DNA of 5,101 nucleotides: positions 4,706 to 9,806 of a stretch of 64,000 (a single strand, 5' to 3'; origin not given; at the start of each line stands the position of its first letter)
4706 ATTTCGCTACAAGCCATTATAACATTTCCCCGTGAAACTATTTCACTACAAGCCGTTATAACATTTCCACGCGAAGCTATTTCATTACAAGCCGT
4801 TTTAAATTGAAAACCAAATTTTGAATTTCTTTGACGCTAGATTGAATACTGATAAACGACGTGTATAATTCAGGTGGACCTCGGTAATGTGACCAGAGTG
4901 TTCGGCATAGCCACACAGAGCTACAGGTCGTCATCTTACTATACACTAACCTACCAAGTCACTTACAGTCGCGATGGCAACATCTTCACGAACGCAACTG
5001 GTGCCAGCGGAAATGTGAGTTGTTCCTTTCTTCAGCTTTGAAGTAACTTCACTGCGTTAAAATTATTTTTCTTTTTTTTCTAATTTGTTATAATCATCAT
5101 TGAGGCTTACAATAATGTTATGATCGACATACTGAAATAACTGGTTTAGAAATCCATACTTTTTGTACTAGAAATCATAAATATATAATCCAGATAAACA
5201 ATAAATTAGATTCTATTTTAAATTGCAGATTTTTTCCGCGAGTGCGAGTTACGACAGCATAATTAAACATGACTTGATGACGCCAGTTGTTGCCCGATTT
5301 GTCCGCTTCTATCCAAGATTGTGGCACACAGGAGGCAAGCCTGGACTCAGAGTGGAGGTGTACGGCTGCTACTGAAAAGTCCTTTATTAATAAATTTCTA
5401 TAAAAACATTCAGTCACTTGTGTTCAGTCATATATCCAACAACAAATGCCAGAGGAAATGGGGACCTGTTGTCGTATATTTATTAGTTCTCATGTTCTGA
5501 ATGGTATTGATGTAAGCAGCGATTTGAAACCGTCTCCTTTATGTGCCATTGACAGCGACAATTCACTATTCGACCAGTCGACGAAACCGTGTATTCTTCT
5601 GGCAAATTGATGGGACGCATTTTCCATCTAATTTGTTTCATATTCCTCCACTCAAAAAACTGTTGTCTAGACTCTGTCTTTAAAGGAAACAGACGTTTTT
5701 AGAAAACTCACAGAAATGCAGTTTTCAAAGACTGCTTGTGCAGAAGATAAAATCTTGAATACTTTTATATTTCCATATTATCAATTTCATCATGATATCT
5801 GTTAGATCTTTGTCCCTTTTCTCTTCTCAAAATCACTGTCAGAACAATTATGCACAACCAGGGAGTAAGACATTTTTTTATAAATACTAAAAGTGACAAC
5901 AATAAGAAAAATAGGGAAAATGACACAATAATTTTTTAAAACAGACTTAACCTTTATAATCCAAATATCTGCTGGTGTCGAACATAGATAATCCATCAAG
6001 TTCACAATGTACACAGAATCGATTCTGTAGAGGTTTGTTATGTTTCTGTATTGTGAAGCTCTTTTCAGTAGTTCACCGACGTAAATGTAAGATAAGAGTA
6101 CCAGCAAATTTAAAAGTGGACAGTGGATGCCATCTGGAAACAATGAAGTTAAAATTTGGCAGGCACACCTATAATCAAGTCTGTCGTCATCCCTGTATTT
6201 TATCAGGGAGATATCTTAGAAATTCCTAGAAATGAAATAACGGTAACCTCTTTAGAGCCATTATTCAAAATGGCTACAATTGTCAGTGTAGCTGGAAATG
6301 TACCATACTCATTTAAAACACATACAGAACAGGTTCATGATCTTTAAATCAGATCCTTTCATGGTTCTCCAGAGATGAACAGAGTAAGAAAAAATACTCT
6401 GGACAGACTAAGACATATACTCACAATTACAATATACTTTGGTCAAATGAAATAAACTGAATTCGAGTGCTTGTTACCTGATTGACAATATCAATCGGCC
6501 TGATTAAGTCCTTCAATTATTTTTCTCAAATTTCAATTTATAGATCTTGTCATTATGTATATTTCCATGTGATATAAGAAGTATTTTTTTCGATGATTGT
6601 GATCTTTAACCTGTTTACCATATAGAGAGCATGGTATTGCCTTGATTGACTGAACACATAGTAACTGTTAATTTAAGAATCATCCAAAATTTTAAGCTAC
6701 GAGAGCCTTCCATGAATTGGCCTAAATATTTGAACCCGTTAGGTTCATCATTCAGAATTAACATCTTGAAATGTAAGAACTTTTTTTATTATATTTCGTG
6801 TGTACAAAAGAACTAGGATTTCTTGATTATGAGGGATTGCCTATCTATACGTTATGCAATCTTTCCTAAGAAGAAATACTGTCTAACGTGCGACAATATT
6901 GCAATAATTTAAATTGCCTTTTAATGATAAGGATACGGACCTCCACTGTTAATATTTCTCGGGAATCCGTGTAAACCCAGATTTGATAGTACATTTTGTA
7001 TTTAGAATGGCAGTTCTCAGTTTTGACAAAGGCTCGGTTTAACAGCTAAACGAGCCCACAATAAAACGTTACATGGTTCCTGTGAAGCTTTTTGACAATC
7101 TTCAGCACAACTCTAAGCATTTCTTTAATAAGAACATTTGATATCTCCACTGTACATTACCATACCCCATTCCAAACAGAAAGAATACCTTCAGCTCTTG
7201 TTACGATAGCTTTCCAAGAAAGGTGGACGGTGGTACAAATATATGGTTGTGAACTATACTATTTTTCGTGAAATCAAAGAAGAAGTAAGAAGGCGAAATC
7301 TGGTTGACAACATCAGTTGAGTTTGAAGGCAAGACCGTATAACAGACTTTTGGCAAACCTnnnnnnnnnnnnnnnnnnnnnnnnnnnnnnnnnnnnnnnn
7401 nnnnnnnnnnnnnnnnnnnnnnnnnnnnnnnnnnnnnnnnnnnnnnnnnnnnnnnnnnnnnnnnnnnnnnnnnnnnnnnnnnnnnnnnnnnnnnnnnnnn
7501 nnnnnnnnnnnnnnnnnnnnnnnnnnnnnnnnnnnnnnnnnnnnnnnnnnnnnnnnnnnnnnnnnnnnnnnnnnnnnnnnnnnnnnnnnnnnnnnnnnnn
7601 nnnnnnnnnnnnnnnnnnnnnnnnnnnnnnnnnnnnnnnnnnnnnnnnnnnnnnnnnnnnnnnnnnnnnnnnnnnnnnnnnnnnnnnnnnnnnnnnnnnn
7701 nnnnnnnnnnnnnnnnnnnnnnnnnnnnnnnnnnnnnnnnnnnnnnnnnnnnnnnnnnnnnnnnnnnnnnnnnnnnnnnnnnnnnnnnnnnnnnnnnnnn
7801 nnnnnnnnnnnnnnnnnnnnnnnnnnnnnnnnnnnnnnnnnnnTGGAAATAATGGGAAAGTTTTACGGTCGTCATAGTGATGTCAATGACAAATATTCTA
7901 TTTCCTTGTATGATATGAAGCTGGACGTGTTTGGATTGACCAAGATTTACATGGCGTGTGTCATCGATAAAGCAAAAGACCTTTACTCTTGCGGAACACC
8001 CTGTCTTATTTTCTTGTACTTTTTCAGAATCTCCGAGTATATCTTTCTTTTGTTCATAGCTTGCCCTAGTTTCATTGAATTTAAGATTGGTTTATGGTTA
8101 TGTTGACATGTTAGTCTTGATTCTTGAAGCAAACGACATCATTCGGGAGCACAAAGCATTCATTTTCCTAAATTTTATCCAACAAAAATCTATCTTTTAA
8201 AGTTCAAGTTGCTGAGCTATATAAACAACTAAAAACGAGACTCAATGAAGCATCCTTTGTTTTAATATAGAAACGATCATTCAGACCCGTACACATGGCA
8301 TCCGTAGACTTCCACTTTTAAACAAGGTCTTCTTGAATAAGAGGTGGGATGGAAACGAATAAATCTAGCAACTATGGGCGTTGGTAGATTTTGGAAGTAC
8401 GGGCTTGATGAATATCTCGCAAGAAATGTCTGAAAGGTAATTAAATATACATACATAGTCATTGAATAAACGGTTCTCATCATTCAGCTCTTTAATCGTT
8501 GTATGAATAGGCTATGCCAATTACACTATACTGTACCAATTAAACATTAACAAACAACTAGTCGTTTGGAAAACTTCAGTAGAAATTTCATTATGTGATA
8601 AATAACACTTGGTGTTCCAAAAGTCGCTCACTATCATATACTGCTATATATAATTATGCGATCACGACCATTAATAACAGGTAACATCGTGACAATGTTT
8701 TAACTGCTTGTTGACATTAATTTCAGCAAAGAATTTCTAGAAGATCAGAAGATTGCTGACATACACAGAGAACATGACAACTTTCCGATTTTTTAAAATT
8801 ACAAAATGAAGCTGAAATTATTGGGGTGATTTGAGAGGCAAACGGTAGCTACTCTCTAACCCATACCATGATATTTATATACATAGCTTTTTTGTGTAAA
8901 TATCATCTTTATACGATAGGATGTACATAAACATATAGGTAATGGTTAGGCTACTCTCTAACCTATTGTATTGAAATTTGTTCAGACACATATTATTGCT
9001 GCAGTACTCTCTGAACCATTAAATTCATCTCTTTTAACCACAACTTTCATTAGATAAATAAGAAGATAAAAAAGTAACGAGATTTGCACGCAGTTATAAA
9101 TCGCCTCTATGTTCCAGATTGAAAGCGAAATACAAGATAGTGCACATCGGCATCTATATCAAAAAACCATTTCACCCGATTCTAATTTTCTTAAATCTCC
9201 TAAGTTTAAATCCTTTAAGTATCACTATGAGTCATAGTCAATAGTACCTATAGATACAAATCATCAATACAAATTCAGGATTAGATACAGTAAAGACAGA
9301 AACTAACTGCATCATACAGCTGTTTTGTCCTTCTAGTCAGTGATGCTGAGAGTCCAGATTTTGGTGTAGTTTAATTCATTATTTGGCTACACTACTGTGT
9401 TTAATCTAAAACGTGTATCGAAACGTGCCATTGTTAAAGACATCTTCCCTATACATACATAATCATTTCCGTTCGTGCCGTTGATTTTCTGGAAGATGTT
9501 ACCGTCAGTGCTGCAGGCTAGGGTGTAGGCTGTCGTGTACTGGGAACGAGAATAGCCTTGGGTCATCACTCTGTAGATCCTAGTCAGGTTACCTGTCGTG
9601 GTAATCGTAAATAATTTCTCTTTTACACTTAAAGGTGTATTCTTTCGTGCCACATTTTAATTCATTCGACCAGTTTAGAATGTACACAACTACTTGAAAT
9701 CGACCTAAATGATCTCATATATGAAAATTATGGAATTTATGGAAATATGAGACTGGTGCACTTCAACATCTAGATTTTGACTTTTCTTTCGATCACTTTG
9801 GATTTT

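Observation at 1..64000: Eukaryotic satellite-dense locus: at least 19 unrelated homogenised tandem-repeat families in 64 kb, packed between and inside genes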

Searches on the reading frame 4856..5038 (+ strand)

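Call 16: search_protein_families(library=pfam, max_evalue=0.1, proteins=[window:4856-5038:+])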
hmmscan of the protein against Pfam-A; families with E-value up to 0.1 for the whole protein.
window:4856-5038:+ (61 aa): 3 families
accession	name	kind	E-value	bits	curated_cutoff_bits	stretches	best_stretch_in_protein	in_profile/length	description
PF00754.31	F5_F8_type_C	-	1e-07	32.6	28.2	1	5-51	37-86/127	F5/8 type C domain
PF22633.2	F5_F8_type_C_2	-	0.00032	21.7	27.8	1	5-49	22-67/91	NedA-like, galactose-binding domain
PF13359.12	DDE_Tnp_4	-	0.053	13.6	24.8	1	25-58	24-57/158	DDE superfamily endonuclease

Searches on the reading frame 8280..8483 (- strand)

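Call 16: search_protein_families(library=pfam, max_evalue=0.1, proteins=[window:8280-8483:-])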
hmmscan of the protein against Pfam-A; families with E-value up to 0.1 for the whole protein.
window:8280-8483:- (68 aa): 1 family
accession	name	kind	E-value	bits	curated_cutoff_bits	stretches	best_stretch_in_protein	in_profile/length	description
PF00754.31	F5_F8_type_C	-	0.00068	20.2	28.2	1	26-58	92-126/127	F5/8 type C domain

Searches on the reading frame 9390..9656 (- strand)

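Call 16: search_protein_families(library=pfam, max_evalue=0.1, proteins=[window:9390-9656:-])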
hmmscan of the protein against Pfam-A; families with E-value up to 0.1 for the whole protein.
window:9390-9656:- (89 aa): 2 families
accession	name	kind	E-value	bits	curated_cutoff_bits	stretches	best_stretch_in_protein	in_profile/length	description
PF00754.31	F5_F8_type_C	-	0.00046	20.8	28.2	1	22-65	42-90/127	F5/8 type C domain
PF17577.7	ETM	-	0.072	14.1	27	1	23-72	10-61/109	ECORI-T site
